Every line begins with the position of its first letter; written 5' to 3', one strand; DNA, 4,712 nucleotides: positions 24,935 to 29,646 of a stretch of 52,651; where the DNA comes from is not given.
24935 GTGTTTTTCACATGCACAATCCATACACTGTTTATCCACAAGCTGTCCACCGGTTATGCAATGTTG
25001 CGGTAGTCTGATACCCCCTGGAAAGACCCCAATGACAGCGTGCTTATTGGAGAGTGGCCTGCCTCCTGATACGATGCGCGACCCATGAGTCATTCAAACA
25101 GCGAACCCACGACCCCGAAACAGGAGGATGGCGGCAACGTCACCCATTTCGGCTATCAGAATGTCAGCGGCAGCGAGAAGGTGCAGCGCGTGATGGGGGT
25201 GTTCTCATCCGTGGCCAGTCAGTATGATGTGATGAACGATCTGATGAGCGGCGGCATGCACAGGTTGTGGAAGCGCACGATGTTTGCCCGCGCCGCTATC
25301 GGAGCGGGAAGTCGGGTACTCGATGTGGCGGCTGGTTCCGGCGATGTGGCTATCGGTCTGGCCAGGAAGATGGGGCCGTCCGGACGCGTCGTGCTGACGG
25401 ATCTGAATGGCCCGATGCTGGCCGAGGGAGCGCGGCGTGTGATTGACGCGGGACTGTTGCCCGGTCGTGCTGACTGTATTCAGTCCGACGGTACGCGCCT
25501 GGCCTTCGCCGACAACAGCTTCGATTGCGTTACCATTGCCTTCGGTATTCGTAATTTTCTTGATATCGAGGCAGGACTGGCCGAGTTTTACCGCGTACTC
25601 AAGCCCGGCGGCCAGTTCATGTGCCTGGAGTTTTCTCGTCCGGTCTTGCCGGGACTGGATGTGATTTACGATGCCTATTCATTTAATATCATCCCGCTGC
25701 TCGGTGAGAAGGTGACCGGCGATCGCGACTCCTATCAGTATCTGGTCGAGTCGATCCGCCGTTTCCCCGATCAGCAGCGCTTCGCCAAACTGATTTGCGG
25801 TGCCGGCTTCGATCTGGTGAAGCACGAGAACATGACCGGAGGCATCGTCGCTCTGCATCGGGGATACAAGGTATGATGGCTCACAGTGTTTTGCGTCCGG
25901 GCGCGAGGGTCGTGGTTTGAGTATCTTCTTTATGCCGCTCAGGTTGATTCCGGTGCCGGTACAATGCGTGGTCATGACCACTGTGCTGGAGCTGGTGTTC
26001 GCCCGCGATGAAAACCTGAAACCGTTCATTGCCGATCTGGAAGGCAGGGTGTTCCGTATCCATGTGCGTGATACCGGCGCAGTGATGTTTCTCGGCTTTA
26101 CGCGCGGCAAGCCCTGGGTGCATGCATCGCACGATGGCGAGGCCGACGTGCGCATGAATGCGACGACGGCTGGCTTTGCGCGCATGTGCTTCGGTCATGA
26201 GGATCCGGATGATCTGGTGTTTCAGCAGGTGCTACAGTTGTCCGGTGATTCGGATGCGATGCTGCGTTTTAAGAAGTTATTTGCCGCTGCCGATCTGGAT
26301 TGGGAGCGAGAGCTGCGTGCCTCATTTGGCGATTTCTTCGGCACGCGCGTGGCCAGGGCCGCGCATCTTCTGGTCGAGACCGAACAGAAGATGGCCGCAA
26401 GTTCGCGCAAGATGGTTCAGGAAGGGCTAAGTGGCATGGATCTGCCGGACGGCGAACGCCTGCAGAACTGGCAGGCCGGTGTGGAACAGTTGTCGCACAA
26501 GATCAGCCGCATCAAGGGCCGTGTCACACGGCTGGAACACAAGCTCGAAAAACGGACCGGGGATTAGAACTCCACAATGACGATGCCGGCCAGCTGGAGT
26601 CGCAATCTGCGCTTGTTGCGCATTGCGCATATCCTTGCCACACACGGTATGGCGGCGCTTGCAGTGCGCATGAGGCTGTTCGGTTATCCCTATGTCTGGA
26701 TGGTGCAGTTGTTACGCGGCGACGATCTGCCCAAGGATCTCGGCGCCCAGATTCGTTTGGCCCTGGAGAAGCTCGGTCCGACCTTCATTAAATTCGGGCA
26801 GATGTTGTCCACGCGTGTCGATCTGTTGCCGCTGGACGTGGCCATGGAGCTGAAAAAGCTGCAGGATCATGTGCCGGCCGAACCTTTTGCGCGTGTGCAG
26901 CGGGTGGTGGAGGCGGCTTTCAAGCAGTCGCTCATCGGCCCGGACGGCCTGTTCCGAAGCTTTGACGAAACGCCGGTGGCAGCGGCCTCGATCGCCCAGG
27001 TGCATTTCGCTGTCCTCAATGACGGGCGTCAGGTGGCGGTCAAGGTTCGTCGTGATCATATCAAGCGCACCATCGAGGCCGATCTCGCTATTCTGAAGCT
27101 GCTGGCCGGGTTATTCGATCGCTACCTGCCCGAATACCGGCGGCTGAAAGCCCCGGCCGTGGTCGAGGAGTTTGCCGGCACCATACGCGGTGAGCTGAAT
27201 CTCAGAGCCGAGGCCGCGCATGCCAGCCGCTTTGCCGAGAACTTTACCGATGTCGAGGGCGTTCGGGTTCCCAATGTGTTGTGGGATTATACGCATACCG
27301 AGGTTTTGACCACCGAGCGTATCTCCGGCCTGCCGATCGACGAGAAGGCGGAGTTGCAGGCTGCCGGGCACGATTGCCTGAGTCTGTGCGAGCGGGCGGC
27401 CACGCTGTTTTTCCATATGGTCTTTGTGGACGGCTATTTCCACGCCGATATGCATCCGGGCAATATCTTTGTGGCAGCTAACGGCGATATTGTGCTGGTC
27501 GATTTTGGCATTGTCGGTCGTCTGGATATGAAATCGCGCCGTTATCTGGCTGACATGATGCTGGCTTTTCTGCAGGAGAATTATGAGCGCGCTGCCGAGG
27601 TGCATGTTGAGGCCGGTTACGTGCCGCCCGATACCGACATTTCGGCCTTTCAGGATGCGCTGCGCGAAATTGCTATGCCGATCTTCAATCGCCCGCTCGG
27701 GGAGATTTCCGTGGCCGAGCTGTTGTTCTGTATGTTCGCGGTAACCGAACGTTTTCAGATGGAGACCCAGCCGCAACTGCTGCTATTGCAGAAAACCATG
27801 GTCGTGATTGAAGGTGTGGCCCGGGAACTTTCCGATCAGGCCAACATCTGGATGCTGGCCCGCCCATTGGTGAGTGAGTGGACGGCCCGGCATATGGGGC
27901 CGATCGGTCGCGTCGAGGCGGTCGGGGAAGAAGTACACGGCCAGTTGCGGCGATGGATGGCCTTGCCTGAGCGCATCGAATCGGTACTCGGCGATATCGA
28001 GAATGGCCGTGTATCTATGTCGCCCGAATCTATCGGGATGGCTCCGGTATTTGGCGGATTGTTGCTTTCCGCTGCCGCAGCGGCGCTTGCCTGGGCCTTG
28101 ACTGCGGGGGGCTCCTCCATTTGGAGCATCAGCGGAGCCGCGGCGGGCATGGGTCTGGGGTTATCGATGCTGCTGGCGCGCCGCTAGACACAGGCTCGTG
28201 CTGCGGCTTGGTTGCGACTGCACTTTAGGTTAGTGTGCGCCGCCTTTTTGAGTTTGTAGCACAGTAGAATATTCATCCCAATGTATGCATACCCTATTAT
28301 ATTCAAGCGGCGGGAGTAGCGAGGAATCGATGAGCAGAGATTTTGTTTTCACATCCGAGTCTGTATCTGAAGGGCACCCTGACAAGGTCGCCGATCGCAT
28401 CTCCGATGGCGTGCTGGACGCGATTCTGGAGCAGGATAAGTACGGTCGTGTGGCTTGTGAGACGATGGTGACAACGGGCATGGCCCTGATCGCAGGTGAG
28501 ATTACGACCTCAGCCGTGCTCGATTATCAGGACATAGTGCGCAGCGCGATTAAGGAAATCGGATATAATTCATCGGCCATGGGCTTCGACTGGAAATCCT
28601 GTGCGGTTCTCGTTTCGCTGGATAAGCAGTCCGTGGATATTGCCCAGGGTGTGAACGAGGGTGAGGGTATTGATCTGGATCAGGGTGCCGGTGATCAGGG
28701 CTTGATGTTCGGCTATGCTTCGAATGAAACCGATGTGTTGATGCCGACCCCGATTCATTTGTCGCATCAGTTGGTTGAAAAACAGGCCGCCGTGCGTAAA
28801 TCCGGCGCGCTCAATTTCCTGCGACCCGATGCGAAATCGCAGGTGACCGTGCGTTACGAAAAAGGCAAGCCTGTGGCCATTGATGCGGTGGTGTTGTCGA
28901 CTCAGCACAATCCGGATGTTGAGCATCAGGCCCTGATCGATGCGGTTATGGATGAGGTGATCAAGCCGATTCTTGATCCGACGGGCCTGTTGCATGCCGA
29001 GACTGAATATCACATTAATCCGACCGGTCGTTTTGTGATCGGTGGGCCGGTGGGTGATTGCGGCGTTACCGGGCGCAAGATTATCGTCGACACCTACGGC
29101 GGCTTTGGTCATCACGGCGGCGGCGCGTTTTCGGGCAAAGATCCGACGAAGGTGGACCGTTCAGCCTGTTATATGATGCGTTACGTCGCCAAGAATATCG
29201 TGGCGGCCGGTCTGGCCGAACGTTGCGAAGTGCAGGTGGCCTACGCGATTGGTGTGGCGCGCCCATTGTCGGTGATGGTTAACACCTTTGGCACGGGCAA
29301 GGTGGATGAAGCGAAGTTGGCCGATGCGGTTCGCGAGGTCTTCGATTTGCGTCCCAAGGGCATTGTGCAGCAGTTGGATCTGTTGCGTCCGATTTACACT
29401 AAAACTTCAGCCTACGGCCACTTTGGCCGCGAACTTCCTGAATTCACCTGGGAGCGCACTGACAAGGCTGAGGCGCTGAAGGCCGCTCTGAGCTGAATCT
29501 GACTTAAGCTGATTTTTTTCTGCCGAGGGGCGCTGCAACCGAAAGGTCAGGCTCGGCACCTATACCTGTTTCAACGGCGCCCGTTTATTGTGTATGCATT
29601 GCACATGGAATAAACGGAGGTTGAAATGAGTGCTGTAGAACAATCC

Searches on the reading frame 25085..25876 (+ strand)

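Call 8: search_protein_families(library=pfam, proteins=[window:25085-25876:+], max_evalue=0.001)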
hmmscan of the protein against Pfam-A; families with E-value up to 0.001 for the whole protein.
window:25085-25876:+ (263 aa): 6 families
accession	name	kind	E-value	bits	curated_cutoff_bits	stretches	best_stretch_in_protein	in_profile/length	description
PF01209.24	Ubie_methyltran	-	3e-82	275.9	20.1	1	32-262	5-233/233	ubiE/COQ5 methyltransferase family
PF13649.12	Methyltransf_25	-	8.5e-20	71.7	27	1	78-176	1-97/97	Methyltransferase domain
PF08241.18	Methyltransf_11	-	1.3e-17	64.6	21.2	1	79-180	1-95/95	Methyltransferase domain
PF13847.12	Methyltransf_31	-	7.4e-11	42.4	27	1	74-184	3-113/145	Methyltransferase domain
PF08242.18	Methyltransf_12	-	2.4e-10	41.5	30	1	79-178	1-98/98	Methyltransferase domain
PF13489.12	Methyltransf_23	-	1.2e-08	35.3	27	1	65-246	13-163/164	Methyltransferase domain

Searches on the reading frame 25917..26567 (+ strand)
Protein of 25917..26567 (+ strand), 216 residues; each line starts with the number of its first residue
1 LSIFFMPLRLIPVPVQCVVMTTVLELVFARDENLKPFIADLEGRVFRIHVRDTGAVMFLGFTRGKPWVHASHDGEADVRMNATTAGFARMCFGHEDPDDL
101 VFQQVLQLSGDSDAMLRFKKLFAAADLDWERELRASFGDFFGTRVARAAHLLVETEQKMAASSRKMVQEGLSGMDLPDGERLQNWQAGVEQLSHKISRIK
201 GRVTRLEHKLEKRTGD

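Call 8: search_protein_families(library=pfam, proteins=[window:25917-26567:+], max_evalue=0.001)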
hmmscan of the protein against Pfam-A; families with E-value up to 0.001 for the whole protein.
window:25917-26567:+ (216 aa): 1 family
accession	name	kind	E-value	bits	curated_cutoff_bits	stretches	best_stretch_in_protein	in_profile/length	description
PF02036.22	SCP2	-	2.9e-14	53.7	21.3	1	26-122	3-100/101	SCP-2 sterol transfer family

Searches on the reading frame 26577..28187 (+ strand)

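Call 8: search_protein_families(library=pfam, proteins=[window:26577-28187:+], max_evalue=0.001)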
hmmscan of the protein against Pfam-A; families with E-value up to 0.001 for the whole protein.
window:26577-28187:+ (536 aa): 1 family
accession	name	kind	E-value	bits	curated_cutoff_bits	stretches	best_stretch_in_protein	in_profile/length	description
PF03109.22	ABC1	-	9.3e-76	254.6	22.9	1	94-343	1-244/244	ABC1 atypical kinase-like domain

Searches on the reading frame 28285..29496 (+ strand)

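Call 8: search_protein_families(library=pfam, proteins=[window:28285-29496:+], max_evalue=0.001)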
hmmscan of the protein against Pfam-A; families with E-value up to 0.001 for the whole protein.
window:28285-29496:+ (403 aa): 3 families
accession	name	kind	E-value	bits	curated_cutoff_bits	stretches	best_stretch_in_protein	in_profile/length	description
PF02773.21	S-AdoMet_synt_C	-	9.4e-70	233.4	25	1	252-391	1-138/138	S-adenosylmethionine synthetase, C-terminal domain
PF02772.21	S-AdoMet_synt_M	-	3.4e-46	156.7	29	1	132-250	1-120/120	S-adenosylmethionine synthetase, central domain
PF00438.25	S-AdoMet_synt_N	-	7.7e-43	145.5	33.1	1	20-116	2-98/99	S-adenosylmethionine synthetase, N-terminal domain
